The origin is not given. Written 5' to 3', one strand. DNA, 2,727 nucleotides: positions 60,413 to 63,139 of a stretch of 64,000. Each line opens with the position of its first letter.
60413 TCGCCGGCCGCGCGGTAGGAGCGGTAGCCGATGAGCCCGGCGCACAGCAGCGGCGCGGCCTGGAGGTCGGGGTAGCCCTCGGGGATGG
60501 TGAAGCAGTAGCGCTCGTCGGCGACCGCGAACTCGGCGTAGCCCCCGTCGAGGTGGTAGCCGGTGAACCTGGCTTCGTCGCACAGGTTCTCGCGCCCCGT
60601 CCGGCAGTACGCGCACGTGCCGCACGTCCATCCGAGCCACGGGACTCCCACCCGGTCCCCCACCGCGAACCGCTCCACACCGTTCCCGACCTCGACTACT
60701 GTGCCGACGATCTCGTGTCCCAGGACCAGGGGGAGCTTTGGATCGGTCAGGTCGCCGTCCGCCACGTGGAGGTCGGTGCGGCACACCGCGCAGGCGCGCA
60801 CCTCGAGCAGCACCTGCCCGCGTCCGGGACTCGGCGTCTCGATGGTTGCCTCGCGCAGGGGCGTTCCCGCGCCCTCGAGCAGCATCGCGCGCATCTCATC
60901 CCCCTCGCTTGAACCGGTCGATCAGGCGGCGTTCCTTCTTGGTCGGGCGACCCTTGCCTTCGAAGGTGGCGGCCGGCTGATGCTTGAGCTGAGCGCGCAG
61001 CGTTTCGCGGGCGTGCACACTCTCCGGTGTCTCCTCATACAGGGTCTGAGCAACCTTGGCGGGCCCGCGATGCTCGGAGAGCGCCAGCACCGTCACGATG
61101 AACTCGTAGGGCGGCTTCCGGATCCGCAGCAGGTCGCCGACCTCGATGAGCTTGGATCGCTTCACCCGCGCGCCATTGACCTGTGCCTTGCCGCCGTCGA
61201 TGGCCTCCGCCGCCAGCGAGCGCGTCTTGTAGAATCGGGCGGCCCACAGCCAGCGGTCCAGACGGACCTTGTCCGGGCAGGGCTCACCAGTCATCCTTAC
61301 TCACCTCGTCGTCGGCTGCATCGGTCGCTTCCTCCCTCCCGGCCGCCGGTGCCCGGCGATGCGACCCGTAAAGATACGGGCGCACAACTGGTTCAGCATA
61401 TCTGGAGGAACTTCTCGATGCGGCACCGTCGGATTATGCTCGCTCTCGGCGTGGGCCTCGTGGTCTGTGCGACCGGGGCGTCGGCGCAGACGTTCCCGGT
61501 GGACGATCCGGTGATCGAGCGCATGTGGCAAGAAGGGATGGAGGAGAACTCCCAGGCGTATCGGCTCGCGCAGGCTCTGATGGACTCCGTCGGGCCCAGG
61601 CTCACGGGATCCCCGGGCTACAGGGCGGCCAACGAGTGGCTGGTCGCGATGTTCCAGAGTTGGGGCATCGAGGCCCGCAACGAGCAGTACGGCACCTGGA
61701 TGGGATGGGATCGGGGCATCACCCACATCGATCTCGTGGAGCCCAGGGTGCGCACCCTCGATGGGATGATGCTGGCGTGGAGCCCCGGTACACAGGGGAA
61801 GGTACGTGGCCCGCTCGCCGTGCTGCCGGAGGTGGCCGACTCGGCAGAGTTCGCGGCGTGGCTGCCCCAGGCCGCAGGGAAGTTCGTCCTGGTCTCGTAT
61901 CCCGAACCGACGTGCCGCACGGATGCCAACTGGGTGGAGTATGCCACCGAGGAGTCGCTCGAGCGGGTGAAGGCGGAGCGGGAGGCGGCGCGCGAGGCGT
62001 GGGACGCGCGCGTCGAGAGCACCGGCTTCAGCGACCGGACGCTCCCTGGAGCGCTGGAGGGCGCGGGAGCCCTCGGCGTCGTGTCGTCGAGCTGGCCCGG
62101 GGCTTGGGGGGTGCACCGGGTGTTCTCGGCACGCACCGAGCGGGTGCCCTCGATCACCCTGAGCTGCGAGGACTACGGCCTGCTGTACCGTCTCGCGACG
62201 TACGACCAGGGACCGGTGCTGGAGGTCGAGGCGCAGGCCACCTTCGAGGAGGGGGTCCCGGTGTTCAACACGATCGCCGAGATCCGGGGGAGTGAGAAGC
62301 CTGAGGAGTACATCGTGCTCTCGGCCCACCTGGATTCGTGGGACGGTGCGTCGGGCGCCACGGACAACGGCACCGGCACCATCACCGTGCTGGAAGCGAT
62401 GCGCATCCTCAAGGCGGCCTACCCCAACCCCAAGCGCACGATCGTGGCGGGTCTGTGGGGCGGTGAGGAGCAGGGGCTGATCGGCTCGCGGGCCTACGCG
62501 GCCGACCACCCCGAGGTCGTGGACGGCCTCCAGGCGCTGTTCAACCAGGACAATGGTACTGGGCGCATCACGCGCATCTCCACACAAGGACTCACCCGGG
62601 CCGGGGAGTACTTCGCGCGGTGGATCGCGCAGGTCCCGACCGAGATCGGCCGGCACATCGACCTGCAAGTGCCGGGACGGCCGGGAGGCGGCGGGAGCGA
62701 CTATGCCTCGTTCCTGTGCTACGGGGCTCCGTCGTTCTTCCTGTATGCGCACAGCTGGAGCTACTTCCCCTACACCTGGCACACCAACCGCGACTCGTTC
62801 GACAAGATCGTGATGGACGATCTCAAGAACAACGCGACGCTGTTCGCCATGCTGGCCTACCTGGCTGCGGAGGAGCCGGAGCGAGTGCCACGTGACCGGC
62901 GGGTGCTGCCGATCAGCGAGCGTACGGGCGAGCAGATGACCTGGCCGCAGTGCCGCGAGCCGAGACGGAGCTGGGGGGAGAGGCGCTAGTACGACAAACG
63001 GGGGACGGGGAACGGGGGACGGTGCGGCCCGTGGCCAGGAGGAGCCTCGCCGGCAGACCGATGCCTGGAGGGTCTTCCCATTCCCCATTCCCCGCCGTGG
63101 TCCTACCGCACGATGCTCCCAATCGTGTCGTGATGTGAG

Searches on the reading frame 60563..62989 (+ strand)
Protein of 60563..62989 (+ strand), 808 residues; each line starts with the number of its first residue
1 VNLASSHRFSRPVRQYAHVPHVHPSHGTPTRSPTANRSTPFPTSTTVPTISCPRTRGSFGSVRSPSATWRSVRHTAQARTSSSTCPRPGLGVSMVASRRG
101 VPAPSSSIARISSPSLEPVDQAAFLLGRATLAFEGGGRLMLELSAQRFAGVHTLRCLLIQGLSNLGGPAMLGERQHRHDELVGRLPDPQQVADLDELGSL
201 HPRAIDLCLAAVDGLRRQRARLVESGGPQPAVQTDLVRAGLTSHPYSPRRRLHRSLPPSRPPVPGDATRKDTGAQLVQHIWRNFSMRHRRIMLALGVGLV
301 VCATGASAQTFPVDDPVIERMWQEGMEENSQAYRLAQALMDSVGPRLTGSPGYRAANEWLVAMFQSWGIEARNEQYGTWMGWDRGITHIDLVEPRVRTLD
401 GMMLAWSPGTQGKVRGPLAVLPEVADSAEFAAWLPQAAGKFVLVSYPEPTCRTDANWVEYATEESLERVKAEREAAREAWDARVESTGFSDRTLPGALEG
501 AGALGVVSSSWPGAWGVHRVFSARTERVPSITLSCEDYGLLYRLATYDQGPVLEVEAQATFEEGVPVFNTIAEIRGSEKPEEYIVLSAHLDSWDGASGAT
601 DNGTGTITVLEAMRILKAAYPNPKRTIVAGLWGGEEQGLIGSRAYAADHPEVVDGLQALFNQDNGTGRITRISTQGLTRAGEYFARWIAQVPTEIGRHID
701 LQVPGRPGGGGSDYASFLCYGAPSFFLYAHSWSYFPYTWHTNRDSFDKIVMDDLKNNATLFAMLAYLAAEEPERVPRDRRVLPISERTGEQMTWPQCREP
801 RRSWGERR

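Call 66: search_protein_families(library=pfam, proteins=[window:60563-62989:+], max_evalue=0.00001)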
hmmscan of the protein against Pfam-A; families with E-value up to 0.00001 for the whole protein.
window:60563-62989:+ (808 aa): 2 families
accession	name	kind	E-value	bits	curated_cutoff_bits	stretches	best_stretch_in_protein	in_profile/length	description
PF04389.22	Peptidase_M28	-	1.7e-35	122.9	21.3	1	569-763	1-191/193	Peptidase family M28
PF01546.33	Peptidase_M20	-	7.7e-06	26.4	24.6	0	596-655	30-91/206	Peptidase family M20/M25/M40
